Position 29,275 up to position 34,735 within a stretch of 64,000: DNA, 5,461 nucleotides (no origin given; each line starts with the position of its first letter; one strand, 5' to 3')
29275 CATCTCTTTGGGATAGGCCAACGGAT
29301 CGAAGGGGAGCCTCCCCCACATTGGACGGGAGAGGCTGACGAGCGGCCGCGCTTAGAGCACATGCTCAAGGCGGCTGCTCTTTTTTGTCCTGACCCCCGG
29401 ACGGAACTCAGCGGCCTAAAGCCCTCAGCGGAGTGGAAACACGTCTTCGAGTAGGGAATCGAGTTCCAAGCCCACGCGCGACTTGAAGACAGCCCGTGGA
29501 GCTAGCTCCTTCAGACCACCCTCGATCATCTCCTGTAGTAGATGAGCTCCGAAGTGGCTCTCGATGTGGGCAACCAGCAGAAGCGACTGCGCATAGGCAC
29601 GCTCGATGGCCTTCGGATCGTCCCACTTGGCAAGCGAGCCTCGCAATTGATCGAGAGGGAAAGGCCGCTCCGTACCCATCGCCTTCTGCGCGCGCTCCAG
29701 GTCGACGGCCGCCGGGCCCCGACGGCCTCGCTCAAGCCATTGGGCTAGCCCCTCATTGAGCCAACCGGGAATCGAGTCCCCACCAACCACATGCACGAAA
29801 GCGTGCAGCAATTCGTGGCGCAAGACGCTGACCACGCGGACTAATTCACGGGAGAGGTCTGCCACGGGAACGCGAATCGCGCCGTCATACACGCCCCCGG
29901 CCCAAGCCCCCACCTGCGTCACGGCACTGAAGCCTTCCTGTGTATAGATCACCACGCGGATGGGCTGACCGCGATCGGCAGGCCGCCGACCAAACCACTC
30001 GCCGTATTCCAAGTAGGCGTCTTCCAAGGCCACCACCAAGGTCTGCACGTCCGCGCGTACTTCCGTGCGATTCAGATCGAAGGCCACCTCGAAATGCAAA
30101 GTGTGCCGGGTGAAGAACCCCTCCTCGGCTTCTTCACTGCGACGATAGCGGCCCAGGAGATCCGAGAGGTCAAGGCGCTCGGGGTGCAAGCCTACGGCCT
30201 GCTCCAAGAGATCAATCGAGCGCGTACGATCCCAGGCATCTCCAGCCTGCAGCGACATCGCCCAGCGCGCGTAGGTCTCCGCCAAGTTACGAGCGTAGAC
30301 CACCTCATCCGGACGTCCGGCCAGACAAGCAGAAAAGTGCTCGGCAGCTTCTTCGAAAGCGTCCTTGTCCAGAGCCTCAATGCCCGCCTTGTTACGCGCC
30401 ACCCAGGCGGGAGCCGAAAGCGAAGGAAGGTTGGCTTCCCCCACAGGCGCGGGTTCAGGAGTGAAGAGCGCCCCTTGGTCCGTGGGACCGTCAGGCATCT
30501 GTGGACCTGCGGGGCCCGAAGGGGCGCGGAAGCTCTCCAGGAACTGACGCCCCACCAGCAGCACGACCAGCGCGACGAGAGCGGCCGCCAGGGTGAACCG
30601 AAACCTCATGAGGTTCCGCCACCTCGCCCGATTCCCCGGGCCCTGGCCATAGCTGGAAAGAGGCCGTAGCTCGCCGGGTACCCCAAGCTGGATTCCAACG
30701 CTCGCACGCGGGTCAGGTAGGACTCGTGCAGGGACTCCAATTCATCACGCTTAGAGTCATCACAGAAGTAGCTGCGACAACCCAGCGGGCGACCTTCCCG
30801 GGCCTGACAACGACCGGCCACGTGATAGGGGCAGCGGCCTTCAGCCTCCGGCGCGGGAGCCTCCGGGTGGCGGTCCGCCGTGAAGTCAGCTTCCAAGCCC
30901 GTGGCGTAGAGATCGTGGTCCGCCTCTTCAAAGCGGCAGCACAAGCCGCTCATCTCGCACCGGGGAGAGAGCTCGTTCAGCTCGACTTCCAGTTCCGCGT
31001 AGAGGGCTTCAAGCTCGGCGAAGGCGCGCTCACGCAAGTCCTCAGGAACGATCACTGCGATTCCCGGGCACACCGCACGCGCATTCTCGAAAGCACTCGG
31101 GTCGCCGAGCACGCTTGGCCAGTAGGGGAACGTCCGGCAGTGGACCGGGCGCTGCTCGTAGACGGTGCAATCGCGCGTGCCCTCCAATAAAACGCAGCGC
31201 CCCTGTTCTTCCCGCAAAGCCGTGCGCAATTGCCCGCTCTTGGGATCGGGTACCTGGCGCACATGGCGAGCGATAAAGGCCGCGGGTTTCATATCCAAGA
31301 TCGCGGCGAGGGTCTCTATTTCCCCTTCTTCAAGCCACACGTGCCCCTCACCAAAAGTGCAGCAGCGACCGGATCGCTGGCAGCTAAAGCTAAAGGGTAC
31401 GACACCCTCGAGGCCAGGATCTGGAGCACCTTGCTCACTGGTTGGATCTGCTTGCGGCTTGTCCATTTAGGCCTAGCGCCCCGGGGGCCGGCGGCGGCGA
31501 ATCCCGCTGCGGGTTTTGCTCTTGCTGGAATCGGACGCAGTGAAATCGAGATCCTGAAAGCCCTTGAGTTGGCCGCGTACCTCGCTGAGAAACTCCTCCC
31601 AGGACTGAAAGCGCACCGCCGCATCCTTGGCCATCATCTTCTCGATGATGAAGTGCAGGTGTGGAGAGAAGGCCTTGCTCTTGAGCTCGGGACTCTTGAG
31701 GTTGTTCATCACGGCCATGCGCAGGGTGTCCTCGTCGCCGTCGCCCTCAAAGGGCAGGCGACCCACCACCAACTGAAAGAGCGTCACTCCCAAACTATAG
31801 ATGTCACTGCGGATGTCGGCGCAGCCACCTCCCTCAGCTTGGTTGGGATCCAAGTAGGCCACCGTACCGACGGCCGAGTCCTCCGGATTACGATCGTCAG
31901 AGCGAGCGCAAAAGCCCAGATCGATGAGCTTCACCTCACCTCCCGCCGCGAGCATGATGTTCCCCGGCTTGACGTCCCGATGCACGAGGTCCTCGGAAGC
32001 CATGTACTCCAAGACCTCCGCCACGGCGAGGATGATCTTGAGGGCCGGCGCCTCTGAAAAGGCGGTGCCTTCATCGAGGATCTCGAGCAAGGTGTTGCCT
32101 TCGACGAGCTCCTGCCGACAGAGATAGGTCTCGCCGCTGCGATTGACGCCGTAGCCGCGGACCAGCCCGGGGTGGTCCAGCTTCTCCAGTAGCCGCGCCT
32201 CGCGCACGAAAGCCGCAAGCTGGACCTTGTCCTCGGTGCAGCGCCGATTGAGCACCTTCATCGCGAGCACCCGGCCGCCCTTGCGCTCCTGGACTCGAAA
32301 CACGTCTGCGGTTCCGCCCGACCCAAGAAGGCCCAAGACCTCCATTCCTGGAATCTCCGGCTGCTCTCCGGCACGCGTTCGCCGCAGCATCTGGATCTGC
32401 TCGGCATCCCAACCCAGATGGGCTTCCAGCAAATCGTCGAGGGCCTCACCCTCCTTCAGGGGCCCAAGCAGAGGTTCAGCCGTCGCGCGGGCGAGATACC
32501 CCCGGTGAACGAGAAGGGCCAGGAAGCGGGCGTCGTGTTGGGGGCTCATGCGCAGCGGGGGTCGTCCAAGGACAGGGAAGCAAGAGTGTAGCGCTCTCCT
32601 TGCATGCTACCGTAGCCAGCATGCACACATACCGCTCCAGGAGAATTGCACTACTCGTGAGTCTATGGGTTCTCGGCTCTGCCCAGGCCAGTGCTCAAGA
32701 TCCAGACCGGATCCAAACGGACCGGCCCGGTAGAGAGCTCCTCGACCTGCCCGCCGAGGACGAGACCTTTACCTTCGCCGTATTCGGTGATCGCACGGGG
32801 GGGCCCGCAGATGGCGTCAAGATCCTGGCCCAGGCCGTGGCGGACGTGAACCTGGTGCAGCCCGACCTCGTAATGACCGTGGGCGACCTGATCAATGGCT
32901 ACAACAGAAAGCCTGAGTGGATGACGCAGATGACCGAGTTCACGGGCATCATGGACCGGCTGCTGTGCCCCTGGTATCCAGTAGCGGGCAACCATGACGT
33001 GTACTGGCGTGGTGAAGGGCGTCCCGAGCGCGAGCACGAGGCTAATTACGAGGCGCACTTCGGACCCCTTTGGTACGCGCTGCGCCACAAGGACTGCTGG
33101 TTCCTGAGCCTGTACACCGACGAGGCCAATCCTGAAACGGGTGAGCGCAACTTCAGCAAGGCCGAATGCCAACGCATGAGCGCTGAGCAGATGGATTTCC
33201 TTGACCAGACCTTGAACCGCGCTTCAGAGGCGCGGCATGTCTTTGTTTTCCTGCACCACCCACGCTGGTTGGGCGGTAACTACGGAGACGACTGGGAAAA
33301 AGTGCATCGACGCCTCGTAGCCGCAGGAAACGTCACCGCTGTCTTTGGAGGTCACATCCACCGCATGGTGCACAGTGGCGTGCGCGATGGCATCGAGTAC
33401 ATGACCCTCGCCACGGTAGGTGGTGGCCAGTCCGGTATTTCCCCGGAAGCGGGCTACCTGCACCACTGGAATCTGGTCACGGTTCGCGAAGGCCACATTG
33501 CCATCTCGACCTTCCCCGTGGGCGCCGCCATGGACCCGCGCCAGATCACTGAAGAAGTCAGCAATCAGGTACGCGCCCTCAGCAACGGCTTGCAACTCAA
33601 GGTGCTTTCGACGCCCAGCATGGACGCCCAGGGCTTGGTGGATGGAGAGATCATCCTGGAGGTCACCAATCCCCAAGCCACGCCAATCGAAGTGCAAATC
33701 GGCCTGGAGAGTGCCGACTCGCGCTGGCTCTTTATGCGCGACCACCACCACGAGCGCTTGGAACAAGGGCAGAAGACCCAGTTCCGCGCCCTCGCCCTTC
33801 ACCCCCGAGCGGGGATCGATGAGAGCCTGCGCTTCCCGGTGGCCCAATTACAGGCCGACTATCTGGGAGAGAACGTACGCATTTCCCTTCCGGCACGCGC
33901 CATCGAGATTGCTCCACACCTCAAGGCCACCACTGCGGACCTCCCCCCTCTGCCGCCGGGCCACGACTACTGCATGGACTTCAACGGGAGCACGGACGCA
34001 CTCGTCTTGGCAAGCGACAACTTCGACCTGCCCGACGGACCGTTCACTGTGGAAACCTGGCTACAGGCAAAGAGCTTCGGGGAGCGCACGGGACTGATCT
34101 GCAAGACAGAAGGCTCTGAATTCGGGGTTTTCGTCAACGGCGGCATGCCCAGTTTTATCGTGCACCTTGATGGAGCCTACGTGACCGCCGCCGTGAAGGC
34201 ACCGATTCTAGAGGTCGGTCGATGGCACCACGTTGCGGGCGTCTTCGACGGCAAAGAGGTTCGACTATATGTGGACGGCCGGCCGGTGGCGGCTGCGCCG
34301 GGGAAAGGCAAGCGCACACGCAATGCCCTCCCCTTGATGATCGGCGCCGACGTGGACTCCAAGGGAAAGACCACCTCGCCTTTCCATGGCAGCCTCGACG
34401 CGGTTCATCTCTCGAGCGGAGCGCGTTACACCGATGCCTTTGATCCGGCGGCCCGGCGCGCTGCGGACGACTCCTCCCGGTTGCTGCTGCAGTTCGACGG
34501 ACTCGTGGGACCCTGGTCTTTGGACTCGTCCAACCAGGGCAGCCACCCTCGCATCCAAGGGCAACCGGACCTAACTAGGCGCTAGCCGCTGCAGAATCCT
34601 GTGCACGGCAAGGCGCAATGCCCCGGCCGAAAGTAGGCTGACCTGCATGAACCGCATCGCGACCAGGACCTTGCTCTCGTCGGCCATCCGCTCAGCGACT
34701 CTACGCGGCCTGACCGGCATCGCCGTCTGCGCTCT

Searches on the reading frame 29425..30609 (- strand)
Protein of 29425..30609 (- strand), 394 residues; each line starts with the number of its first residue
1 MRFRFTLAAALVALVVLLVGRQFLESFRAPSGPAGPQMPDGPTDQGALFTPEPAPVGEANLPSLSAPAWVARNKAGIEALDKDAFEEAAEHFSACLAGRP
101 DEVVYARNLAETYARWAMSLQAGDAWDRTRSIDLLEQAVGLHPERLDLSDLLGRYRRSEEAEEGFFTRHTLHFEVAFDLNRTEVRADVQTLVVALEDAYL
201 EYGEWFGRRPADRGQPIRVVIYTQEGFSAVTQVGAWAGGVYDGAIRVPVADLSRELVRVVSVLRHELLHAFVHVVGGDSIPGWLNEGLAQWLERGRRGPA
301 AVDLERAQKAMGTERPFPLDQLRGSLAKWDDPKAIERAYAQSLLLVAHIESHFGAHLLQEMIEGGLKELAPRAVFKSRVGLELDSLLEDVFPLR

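Call 8: search_protein_families(library=pfam, proteins=[window:29425-30609:-], max_evalue=0.001)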
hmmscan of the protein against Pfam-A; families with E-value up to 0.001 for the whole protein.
window:29425-30609:- (394 aa): 1 family
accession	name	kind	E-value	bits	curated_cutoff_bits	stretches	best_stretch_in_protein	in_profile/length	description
PF13485.12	Peptidase_MA_2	-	7.6e-05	23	32.4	1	214-362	18-167/201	Peptidase MA superfamily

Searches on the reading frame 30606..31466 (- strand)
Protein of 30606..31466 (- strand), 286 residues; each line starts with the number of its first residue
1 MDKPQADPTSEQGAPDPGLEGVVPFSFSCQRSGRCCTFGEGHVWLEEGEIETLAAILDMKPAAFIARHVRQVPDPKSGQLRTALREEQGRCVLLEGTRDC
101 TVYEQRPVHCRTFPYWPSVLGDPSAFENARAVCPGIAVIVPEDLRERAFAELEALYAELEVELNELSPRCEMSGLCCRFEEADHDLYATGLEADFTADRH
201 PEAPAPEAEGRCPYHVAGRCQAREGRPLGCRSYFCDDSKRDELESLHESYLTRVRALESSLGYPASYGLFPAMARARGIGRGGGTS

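Call 8: search_protein_families(library=pfam, proteins=[window:30606-31466:-], max_evalue=0.001)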
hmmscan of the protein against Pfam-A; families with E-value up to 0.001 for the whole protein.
window:30606-31466:- (286 aa): 1 family
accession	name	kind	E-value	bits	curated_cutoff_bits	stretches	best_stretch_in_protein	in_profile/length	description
PF03692.20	CxxCxxCC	-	7.2e-11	43.1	23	1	29-133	2-84/85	Putative zinc- or iron-chelating domain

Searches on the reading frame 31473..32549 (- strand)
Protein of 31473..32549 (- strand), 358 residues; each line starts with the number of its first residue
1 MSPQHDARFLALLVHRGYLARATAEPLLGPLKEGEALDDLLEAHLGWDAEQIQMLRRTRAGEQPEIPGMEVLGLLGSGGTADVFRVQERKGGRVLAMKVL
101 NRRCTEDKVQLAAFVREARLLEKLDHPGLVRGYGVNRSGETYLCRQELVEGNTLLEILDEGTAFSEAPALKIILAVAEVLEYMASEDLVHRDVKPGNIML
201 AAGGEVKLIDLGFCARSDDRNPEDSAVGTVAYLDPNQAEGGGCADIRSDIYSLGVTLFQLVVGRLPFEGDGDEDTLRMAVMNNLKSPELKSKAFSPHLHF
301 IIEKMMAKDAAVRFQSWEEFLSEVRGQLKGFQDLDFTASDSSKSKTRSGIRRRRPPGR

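Call 9: search_protein_families(library=pfam, proteins=[window:31473-32549:-], max_evalue=0.001)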
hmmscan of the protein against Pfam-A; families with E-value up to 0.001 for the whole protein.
window:31473-32549:- (358 aa): 3 families
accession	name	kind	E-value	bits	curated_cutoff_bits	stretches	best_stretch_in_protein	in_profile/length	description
PF00069.31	Pkinase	-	2.1e-44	152.3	31.7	1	70-315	2-253/263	Protein kinase domain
PF07714.23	PK_Tyr_Ser-Thr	-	4e-26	92.3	23.1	1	74-313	6-248/258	Protein tyrosine and serine/threonine kinase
PF01636.29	APH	-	2.6e-05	24.6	23.2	1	67-215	54-198/239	Phosphotransferase enzyme family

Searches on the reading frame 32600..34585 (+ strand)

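Call 9: search_protein_families(library=pfam, proteins=[window:32600-34585:+], max_evalue=0.001)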
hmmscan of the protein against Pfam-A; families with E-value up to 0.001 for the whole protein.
window:32600-34585:+ (661 aa): 3 families
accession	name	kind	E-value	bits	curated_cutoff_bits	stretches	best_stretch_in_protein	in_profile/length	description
PF13385.13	Laminin_G_3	-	6e-24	85.4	27.6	1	463-609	2-145/151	Concanavalin A-like lectin/glucanases superfamily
PF00149.33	Metallophos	-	5.1e-14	53.6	21.5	1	58-255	2-190/191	Calcineurin-like phosphoesterase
PF02210.31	Laminin_G_2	-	0.0001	23.2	22.9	1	508-605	21-124/126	Laminin G domain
